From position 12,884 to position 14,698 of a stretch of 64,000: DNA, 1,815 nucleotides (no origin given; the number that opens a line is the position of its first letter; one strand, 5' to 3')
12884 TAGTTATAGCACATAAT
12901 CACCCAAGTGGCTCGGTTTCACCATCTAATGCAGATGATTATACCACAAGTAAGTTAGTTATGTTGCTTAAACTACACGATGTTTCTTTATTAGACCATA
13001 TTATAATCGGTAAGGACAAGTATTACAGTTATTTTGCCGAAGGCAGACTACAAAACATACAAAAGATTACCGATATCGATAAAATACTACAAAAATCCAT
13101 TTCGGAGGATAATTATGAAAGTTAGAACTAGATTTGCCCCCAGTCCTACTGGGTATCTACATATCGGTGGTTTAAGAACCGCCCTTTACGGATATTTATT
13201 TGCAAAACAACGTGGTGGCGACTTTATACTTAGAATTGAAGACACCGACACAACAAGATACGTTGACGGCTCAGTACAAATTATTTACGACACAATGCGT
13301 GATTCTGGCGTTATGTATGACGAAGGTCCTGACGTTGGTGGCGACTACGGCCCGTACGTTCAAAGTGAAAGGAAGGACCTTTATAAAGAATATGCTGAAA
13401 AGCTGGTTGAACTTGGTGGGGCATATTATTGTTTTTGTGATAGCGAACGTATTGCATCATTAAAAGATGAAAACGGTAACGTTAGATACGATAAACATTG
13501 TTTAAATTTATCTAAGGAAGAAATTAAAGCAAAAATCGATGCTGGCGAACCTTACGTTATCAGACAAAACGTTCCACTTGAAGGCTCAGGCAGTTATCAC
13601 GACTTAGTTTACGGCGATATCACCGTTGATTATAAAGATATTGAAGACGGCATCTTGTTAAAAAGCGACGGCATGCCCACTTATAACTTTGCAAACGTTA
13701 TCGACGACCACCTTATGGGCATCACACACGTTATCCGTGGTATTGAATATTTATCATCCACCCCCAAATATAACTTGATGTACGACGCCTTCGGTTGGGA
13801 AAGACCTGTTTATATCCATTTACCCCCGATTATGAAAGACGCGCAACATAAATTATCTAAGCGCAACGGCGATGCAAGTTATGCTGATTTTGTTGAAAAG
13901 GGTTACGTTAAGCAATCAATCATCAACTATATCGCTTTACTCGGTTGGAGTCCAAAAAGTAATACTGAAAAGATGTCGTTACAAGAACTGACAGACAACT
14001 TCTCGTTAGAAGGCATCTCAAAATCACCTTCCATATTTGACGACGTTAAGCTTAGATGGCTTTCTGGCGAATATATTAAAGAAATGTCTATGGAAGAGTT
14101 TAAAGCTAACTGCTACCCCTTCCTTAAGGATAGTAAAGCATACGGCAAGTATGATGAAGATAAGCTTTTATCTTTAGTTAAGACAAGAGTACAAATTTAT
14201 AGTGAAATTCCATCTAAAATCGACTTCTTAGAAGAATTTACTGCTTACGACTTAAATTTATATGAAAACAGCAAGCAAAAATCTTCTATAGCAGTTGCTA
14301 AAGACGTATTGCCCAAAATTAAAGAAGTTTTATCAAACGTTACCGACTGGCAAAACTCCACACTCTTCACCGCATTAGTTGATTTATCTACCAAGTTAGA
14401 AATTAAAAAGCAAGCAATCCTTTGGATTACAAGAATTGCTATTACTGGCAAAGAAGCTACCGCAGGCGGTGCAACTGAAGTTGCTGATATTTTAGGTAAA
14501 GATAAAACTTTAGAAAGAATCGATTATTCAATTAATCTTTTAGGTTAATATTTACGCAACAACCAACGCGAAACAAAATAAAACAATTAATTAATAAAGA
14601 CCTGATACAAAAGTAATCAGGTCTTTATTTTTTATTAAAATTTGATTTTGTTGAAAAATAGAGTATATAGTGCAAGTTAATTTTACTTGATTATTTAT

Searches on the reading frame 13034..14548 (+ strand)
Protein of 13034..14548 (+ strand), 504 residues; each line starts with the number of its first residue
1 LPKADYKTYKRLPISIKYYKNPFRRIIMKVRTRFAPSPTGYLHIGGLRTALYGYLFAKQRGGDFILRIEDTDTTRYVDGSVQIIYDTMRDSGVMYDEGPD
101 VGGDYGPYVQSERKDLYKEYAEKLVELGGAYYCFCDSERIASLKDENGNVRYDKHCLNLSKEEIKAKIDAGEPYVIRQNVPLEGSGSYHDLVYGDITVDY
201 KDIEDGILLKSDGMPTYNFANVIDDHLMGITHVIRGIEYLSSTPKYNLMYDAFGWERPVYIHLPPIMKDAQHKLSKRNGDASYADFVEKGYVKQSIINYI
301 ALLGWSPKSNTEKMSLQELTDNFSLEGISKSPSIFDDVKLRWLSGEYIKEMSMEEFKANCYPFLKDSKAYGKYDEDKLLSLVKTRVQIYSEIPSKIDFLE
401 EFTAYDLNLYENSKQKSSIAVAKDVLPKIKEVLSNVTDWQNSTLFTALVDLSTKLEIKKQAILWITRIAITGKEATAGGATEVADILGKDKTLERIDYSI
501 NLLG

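Call 60: search_protein_families(library=pfam, max_evalue=0.0001, proteins=[window:13034-14548:+])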
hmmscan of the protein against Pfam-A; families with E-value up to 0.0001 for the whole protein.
window:13034-14548:+ (504 aa): 2 families
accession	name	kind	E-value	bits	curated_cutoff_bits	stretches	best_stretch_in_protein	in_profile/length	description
PF00749.27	tRNA-synt_1c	-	1.3e-97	327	23.4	1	29-342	1-314/314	tRNA synthetases class I (E and Q), catalytic domain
PF19269.4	Anticodon_2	-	4.1e-29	102.2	23.6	1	376-499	17-140/141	Anticodon binding domain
